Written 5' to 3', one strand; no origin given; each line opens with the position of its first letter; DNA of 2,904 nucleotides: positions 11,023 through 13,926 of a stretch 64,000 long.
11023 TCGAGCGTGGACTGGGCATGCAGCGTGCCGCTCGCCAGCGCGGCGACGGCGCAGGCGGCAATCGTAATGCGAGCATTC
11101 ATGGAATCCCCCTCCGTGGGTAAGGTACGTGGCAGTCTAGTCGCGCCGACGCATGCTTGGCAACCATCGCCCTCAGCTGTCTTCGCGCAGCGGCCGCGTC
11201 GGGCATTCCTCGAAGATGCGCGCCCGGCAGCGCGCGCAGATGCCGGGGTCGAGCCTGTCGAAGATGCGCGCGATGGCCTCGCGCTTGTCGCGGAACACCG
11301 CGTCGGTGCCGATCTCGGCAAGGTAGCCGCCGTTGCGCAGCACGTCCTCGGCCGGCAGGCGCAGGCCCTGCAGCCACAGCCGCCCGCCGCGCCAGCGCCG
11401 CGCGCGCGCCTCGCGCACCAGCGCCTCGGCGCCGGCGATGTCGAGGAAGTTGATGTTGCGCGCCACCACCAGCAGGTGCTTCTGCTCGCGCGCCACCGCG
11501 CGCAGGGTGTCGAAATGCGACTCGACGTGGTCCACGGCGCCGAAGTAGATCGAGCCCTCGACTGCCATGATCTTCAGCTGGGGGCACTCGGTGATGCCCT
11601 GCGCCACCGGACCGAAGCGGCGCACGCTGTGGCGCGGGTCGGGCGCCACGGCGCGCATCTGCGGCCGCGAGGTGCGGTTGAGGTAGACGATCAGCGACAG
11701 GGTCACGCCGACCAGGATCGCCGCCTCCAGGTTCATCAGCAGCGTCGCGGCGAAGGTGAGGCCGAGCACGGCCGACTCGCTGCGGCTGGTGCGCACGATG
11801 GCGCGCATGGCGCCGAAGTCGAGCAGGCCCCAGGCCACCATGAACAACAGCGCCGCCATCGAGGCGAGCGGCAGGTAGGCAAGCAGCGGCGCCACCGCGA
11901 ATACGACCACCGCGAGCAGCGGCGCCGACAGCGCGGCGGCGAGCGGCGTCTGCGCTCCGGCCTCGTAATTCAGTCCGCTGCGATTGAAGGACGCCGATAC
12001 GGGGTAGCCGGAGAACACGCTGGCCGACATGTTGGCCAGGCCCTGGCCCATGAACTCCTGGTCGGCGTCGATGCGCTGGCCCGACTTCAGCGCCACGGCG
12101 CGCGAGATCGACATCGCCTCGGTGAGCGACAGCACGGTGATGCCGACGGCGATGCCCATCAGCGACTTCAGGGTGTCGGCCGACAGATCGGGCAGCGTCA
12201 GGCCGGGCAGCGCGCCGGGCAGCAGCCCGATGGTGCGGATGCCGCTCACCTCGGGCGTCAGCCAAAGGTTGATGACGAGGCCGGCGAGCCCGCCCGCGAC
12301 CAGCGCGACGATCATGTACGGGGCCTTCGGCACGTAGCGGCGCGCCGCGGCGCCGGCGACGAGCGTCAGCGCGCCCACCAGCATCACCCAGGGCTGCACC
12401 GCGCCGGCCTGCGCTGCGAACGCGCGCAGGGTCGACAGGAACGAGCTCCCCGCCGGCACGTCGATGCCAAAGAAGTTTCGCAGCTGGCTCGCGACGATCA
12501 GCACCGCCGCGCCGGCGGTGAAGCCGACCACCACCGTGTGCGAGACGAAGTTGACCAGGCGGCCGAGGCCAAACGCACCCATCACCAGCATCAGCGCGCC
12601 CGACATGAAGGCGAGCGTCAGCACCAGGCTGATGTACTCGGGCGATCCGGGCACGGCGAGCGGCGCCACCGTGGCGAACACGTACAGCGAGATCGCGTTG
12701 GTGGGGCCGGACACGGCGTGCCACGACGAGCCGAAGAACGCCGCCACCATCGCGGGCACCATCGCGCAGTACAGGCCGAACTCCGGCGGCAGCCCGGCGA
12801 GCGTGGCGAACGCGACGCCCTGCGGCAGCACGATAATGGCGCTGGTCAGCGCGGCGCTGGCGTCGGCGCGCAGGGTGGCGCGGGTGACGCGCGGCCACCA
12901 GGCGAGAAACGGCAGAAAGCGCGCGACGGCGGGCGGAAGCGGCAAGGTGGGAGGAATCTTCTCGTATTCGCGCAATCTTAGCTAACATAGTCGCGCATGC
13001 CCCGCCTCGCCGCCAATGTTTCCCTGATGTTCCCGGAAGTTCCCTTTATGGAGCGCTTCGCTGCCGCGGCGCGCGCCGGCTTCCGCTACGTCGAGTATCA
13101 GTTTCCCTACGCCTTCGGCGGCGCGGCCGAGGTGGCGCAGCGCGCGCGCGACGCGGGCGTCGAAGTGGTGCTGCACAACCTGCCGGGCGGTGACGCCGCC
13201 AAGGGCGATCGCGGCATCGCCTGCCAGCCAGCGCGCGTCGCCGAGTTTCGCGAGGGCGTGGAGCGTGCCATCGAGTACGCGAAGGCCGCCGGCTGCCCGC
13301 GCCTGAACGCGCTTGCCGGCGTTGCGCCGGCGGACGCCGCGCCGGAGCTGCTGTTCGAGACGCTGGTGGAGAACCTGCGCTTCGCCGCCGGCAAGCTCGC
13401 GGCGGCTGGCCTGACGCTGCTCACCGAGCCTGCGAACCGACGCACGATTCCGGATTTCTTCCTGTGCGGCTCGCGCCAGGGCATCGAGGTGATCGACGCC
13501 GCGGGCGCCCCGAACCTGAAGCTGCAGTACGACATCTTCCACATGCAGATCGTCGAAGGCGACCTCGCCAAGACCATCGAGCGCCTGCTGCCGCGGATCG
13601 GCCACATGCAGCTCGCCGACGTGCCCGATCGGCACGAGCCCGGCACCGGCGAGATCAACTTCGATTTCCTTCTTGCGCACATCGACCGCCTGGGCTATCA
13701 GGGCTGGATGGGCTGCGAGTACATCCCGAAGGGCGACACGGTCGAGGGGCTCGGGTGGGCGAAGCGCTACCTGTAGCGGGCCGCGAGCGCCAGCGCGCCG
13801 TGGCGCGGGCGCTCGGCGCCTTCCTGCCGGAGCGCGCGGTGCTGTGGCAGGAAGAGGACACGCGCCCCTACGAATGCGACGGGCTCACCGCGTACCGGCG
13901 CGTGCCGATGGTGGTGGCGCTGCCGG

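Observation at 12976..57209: Window-wide pattern: isolated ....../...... boxes 6-10 nt from start codons with no Shine-Dalgarno (predicted leaderless mRNAs)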

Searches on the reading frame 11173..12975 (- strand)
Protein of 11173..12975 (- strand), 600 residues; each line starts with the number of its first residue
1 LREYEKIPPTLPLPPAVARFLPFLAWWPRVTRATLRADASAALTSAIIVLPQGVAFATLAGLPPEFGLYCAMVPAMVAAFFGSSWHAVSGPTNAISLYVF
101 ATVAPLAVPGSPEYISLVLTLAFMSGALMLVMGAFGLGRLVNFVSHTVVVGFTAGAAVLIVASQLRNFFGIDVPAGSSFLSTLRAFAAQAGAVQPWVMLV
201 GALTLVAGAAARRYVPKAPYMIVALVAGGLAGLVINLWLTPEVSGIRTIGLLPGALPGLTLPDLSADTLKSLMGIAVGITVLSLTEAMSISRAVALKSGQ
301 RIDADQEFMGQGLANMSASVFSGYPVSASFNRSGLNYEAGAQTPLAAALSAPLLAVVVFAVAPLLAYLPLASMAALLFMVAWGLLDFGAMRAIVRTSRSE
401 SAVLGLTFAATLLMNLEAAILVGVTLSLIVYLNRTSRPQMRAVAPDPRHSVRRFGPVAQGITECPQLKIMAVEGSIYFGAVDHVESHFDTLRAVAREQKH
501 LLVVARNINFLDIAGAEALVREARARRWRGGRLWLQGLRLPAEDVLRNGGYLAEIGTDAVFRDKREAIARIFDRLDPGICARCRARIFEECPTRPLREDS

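Call 21: search_protein_families(library=ncbifam, proteins=[window:11173-12975:-], max_evalue=0.00001)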
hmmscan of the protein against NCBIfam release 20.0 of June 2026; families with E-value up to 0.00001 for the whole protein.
window:11173-12975:- (600 aa): 3 families
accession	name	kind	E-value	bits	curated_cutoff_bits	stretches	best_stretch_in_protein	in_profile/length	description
TIGR00815.1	sulP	subfamily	1.6e-99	333.9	380.45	1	22-565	1-563/565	sulfate permease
NF008660.1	PRK11660.1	equivalog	1.1e-65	222.1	614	1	29-570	23-564/572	C4-dicarboxylic acid transporter DauA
NF050096.1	BicarbTportBicA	equivalog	3.1e-43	148.1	880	1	33-442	10-415/547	bicarbonate transporter BicA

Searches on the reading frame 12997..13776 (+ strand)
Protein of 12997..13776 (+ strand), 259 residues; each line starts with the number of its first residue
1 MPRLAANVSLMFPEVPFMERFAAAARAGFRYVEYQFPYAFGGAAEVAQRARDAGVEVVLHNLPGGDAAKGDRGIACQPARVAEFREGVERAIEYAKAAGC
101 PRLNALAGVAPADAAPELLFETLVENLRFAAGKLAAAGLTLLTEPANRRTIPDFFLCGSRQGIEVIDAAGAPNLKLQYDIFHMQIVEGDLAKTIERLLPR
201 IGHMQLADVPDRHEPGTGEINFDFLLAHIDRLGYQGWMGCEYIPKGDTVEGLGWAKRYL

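Call 21: search_protein_families(library=ncbifam, proteins=[window:12997-13776:+], max_evalue=0.00001)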
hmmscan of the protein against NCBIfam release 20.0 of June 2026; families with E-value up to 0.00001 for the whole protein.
window:12997-13776:+ (259 aa): 7 families
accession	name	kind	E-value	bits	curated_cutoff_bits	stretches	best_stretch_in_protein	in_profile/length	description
TIGR03234.1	OH-pyruv-isom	equivalog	2.8e-102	341.4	353.45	1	2-255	1-253/254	hydroxypyruvate isomerase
NF043033.1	OxoTetrIsom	equivalog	1.2e-100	336.4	325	1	1-255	1-250/251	2-oxo-tetronate isomerase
NF007444.0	PRK09997.1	equivalog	4.1e-84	282.1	465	1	1-258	1-257/258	hydroxypyruvate isomerase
NF007441.0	PRK09989.1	equivalog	3.7e-64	216.9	412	1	1-256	1-255/258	HPr family phosphocarrier protein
NF041099.2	keto_glucon_epim_IolO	equivalog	4.7e-18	65.4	300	1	118-248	125-252/269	5-keto-L-gluconate epimerase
NF051856.1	PsicseEpim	equivalog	2e-09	37.7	300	1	121-241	127-244/287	D-psicose 3-epimerase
TIGR04379.1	myo_inos_iolE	equivalog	9.6e-07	28.6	290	0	163-209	165-212/290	myo-inosose-2 dehydratase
